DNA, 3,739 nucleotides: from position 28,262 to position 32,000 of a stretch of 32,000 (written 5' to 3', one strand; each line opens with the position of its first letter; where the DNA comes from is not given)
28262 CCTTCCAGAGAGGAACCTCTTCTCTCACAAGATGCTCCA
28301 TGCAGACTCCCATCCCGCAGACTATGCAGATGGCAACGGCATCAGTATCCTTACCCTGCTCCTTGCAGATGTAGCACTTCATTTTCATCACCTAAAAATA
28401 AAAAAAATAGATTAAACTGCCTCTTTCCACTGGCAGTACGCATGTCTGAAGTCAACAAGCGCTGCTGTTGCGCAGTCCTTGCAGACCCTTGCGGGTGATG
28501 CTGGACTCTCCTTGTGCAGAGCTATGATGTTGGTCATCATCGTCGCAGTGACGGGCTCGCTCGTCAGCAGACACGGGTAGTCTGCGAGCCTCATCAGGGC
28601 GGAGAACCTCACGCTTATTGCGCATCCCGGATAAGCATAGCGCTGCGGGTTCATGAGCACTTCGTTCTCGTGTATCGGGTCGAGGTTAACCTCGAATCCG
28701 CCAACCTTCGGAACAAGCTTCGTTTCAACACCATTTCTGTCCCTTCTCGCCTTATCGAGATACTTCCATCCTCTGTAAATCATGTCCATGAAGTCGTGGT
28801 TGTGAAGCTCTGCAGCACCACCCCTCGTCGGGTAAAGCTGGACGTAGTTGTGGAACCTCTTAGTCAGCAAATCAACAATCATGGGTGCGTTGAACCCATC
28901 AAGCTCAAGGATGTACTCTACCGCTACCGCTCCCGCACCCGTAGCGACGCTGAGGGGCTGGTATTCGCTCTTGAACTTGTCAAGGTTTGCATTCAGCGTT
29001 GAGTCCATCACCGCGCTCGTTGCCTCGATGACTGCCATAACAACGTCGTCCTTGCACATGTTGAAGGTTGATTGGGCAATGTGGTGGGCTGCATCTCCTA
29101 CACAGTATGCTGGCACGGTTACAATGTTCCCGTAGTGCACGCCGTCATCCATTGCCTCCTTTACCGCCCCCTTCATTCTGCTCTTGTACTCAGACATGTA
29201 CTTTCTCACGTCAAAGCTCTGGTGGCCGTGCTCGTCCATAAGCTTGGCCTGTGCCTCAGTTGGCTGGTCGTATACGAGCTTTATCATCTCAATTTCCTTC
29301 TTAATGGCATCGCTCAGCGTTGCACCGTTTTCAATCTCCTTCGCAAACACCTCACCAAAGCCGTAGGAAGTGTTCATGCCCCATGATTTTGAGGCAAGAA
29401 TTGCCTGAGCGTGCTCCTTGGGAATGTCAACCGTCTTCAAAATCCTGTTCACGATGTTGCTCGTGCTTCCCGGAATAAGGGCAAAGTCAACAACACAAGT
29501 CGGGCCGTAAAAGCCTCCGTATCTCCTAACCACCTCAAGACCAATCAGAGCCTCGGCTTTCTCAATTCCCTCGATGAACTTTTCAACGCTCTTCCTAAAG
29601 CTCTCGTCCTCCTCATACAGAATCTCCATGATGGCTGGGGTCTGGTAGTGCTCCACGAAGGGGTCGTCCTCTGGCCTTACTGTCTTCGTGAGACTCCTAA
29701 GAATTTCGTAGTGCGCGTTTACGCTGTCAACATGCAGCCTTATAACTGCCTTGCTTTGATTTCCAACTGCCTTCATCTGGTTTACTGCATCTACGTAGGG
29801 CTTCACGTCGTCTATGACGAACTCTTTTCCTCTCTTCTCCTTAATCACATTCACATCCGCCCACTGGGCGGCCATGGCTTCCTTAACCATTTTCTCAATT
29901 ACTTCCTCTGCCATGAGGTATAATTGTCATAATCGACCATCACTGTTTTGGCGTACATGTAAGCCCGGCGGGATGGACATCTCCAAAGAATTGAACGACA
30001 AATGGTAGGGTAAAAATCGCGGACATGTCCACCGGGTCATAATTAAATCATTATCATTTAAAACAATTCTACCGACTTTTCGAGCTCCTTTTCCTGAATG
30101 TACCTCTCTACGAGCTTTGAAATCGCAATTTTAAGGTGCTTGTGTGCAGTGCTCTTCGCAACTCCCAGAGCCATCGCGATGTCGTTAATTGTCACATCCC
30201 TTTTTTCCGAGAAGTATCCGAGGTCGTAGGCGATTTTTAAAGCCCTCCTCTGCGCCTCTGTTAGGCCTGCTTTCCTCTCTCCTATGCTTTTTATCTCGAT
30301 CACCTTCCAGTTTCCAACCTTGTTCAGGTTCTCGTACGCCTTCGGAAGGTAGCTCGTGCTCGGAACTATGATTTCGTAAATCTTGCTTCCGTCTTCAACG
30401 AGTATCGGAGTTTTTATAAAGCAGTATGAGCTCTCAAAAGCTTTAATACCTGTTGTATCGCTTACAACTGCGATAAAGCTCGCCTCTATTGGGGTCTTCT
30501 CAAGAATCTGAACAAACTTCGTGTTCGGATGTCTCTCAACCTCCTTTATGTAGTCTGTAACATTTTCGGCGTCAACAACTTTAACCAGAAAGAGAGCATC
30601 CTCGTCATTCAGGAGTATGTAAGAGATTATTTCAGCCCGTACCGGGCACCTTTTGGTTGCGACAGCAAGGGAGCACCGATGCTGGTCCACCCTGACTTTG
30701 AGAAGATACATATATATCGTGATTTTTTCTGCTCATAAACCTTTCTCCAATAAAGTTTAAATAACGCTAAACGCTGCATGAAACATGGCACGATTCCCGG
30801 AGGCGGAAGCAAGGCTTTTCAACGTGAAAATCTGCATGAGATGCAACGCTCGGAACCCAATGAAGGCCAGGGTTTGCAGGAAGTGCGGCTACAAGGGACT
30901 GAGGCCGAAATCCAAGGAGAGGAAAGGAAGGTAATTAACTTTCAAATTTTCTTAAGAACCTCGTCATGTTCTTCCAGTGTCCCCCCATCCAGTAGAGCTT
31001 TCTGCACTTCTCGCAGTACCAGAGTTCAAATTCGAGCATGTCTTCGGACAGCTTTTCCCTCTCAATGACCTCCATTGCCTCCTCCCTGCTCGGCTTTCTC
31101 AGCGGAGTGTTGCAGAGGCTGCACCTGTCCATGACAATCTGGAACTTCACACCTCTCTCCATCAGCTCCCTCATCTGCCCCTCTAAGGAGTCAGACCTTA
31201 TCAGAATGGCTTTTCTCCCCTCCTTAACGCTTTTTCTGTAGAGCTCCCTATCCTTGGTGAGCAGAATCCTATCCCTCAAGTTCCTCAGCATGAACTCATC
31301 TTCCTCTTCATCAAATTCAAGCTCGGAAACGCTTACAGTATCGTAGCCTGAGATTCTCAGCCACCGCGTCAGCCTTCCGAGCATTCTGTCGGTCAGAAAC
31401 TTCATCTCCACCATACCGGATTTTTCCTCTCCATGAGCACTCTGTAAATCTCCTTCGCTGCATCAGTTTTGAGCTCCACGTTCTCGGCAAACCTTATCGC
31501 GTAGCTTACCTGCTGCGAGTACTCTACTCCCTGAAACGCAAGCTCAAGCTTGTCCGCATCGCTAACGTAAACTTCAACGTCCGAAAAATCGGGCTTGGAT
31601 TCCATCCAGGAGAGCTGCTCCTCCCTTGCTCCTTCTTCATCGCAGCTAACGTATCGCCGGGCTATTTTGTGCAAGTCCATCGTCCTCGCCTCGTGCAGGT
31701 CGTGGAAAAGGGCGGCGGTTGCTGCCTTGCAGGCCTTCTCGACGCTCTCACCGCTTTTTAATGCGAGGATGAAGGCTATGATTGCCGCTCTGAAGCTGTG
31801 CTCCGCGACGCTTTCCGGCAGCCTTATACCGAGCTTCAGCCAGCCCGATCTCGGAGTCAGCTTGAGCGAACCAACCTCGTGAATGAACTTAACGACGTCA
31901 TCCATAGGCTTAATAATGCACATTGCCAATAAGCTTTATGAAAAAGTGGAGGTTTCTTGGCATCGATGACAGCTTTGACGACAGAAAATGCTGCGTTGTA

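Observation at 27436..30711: Uncharacterised regulator / 500-aa protein / zinc-finger / aquaporin unit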

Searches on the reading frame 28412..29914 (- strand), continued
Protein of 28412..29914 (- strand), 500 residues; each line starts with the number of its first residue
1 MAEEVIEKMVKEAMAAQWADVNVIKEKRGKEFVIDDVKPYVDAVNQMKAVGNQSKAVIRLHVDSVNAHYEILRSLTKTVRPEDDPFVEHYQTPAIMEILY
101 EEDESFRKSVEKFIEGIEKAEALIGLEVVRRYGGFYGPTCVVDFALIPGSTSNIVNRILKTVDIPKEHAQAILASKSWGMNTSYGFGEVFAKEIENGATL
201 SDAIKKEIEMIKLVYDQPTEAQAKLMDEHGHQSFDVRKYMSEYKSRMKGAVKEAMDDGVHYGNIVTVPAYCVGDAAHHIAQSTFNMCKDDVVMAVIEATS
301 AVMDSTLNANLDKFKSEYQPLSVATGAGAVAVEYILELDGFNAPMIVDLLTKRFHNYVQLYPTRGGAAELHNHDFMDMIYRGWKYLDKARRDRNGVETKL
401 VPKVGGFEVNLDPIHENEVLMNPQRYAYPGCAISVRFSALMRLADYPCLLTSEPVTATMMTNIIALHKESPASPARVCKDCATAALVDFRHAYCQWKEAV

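Call 103: find_encoding_contigs(protein=P0193, flank=6000, max_places=3)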
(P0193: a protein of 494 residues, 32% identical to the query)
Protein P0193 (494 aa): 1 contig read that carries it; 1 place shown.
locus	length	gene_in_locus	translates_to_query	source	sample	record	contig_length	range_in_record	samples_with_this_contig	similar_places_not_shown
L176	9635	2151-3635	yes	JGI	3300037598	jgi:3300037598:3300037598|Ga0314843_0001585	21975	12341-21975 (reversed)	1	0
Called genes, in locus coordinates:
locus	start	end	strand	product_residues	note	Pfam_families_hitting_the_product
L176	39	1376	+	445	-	PF00589:Phage_integrase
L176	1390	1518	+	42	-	-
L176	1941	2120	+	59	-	-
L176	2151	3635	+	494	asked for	PF09959:DUF2193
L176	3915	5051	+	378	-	PF12832:MFS_1_like (faint), PF07690:MFS_1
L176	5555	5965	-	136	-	-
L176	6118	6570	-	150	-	PF05942:PaREP1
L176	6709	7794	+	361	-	PF07282:Cas12f1-like_TNB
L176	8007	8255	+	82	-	-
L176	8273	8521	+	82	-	-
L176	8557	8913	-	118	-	-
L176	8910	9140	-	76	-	-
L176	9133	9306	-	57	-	-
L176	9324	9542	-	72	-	PF12840:HTH_20 (weak)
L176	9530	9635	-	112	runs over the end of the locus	-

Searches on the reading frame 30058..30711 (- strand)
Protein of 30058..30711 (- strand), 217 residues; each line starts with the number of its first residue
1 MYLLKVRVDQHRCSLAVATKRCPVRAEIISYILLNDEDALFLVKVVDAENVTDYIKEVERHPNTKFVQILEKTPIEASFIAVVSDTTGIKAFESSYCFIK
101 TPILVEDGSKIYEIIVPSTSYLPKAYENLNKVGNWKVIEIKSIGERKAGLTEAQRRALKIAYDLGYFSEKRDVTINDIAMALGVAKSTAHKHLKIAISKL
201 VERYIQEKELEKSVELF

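Call 3: search_protein_families(library=pfam, proteins=[window:30058-30711:-], max_evalue=0.01)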
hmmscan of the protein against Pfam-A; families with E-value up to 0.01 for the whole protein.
window:30058-30711:- (217 aa): 3 families
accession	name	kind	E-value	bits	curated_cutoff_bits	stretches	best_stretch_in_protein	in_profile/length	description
PF04967.18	HTH_10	-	2.7e-20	72.3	23.1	1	150-202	1-53/53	HTH DNA binding domain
PF09339.16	HTH_IclR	-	0.00045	20.4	22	1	164-193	9-39/52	IclR helix-turn-helix domain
PF04545.22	Sigma70_r4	-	0.0026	17.7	24.1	1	148-200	3-48/50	Sigma-70, region 4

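Call 4: search_protein_families(library=ncbifam, proteins=[window:30058-30711:-], max_evalue=0.01)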
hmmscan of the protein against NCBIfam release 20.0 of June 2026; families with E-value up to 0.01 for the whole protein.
window:30058-30711:- (217 aa): 0 families

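Call 97: search_solved_structures(query=window:30058-30711:-, max_evalue=1)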
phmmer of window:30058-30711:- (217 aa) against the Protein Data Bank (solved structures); distinct sequences matched with E-value up to 1: 6.
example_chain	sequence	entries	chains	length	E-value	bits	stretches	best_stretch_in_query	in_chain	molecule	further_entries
5wt2_A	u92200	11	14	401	0.076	16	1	127-217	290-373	Cysteine desulfurase IscS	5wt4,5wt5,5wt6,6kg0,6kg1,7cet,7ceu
4kwa_A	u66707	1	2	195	0.57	13.1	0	151-197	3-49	Transcriptional regulator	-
4jnn_A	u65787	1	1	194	0.63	13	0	151-197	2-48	Transcriptional regulator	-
2fi1_A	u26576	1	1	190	0.74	12.7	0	60-92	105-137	hydrolase, haloacid dehalogenase-like family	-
4nel_A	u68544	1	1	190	0.78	12.7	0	152-199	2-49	Transcriptional regulator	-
4ich_A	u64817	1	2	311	0.78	12.7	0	151-196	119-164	Transcriptional regulator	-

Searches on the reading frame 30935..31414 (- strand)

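Call 3: search_protein_families(library=pfam, proteins=[window:30935-31414:-], max_evalue=0.01)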
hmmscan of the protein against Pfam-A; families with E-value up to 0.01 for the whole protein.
window:30935-31414:- (159 aa): 3 families
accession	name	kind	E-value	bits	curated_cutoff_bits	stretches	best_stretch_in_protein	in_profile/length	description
PF01927.22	Mut7-C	-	1.1e-37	129.8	23.3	1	4-153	1-145/146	Mut7-C RNAse domain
PF18480.7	DUF5615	-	0.00027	21.2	23.8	1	4-72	1-72/110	Domain of unknown function (DUF5615)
PF18478.7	PIN_10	-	0.00052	20.5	26.2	1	4-61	1-65/84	PIN like domain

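Call 4: search_protein_families(library=ncbifam, proteins=[window:30935-31414:-], max_evalue=0.01)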
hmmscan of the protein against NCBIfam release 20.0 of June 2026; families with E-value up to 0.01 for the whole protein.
window:30935-31414:- (159 aa): 0 families

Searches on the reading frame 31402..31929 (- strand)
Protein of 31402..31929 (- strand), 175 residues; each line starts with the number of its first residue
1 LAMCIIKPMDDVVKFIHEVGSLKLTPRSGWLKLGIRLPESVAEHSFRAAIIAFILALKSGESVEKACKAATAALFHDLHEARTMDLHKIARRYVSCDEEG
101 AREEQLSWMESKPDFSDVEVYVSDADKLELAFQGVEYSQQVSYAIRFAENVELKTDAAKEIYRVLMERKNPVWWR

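Call 3: search_protein_families(library=pfam, proteins=[window:31402-31929:-], max_evalue=0.01)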
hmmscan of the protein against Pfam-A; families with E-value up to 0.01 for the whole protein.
window:31402-31929:- (175 aa): 3 families
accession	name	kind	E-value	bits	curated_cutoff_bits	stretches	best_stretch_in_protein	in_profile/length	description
PF13023.12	HD_3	-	5.2e-19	69.2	22.5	1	19-99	1-78/165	HD domain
PF01966.28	HD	-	7.4e-09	36.3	22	1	41-129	1-114/116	HD domain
PF12917.13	YfbR-like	-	8.7e-08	32.5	25.9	1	35-87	20-75/182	5'-deoxynucleotidase YfbR-like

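Call 4: search_protein_families(library=ncbifam, proteins=[window:31402-31929:-], max_evalue=0.01)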
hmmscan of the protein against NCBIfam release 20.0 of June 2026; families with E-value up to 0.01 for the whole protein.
window:31402-31929:- (175 aa): 1 family
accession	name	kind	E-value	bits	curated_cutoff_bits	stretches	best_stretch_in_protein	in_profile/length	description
NF003009.0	PRK03826.1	equivalog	2.4e-06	27.4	122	1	15-88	6-80/197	5'-deoxynucleotidase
